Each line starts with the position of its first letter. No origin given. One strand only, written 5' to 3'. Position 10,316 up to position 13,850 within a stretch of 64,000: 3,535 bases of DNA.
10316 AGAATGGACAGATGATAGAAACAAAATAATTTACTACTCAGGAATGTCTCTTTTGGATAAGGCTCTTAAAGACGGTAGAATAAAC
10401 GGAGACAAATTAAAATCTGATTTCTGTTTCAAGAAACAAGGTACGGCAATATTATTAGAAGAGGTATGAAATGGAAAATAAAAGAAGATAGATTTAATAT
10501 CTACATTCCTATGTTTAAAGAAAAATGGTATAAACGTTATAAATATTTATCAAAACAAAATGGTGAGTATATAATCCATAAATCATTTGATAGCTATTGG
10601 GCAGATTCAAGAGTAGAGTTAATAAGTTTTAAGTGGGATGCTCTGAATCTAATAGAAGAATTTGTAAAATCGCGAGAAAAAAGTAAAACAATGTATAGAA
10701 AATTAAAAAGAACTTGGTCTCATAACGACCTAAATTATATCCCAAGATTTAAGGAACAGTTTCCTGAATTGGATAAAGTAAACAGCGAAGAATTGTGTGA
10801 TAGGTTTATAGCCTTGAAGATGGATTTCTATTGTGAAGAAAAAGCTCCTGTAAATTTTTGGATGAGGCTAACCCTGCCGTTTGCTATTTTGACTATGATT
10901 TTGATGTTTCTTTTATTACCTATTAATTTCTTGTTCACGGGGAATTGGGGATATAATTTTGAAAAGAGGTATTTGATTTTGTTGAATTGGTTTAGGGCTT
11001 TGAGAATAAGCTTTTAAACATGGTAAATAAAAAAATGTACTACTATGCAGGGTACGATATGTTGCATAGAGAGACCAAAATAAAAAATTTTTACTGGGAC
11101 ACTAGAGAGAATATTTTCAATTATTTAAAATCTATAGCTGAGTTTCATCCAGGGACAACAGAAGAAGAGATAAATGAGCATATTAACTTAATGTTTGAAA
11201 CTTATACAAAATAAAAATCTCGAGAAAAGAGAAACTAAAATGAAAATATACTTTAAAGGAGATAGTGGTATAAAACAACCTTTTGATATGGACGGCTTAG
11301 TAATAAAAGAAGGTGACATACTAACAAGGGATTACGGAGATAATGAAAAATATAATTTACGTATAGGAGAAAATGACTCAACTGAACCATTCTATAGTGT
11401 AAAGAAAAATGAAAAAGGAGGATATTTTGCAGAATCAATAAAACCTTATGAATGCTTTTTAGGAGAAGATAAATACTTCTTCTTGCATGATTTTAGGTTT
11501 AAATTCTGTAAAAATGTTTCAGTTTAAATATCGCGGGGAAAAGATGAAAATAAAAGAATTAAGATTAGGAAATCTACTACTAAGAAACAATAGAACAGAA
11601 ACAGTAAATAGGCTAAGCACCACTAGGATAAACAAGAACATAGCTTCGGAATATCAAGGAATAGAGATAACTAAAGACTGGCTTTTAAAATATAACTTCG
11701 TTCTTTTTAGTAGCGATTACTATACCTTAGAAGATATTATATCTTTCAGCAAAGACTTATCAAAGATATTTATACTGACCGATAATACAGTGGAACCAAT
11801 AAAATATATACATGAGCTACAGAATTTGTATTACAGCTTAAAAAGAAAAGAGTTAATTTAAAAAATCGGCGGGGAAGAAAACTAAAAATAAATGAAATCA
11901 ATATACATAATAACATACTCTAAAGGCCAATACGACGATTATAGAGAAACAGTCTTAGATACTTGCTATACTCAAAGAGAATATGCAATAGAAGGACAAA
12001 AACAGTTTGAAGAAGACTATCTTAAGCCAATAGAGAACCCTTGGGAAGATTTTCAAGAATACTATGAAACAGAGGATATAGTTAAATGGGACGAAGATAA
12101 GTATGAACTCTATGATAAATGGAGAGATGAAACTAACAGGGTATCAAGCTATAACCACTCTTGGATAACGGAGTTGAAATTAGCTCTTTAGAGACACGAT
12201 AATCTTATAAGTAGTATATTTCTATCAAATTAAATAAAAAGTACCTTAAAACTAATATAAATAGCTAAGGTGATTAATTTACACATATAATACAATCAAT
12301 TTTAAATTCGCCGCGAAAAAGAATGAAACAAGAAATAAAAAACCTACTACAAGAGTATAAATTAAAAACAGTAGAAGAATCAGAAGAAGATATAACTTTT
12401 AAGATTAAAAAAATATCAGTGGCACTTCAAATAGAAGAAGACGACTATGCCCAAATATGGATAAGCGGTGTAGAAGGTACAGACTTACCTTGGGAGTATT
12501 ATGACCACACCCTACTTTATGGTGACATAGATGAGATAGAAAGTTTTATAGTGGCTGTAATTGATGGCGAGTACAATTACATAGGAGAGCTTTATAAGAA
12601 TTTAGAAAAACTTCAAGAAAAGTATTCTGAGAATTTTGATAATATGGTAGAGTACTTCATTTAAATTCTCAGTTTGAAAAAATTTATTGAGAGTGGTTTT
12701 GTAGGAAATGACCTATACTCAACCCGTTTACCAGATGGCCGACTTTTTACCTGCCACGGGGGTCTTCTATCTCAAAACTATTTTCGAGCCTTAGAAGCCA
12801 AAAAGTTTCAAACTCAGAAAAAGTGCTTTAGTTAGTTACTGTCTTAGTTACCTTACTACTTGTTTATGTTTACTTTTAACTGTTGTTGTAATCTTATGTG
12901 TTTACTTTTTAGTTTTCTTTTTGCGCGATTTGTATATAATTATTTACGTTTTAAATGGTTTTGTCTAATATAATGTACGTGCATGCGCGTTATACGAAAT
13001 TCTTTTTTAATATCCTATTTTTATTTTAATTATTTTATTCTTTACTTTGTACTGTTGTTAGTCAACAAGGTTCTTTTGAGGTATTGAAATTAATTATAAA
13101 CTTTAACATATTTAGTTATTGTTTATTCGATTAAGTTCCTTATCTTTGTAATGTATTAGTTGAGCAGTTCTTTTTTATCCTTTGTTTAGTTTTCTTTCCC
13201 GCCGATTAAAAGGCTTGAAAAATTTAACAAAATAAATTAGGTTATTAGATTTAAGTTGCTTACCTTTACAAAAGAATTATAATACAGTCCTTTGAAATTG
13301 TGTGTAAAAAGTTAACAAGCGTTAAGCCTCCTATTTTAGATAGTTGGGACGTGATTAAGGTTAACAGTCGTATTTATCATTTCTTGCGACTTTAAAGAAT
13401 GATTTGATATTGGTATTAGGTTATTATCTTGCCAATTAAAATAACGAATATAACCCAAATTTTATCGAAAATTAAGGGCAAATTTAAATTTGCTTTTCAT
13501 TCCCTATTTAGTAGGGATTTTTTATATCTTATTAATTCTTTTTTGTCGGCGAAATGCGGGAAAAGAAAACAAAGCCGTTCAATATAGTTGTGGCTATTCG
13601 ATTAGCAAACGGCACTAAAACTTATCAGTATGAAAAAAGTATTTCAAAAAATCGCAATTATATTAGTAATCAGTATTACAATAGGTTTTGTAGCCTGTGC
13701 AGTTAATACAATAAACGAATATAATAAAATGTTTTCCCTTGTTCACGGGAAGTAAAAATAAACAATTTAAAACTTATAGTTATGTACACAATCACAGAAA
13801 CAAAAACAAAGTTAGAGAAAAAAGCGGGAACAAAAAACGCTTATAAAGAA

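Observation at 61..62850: Recurrent 25-30-bp GC-core motif (about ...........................), more than 30 copies, usually 0-40 bp upstream of small-gene start codons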

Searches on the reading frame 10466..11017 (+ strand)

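Call 28: search_protein_families(library=phrogs, proteins=[window:10466-11017:+], max_evalue=0.001)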
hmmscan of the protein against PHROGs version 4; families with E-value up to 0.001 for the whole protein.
window:10466-11017:+ (183 aa): 1 family
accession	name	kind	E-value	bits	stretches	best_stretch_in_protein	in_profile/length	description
phrog_36118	-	unknown function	1.1e-28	100.4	1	75-179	2-105/107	-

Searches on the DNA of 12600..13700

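Call 61: search_rna_families(source=window, start=12600, end=13700, threshold=evalue, max_evalue=1)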
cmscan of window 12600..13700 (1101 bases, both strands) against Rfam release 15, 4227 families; matches with E-value up to 1: 1.
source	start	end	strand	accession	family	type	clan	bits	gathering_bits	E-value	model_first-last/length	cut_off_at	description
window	13455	13567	+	RF02634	EF3314_EF3315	Gene; sRNA;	-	18.3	100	0.15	1-141/141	no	Enterococcus sRNA EF3314_EF3315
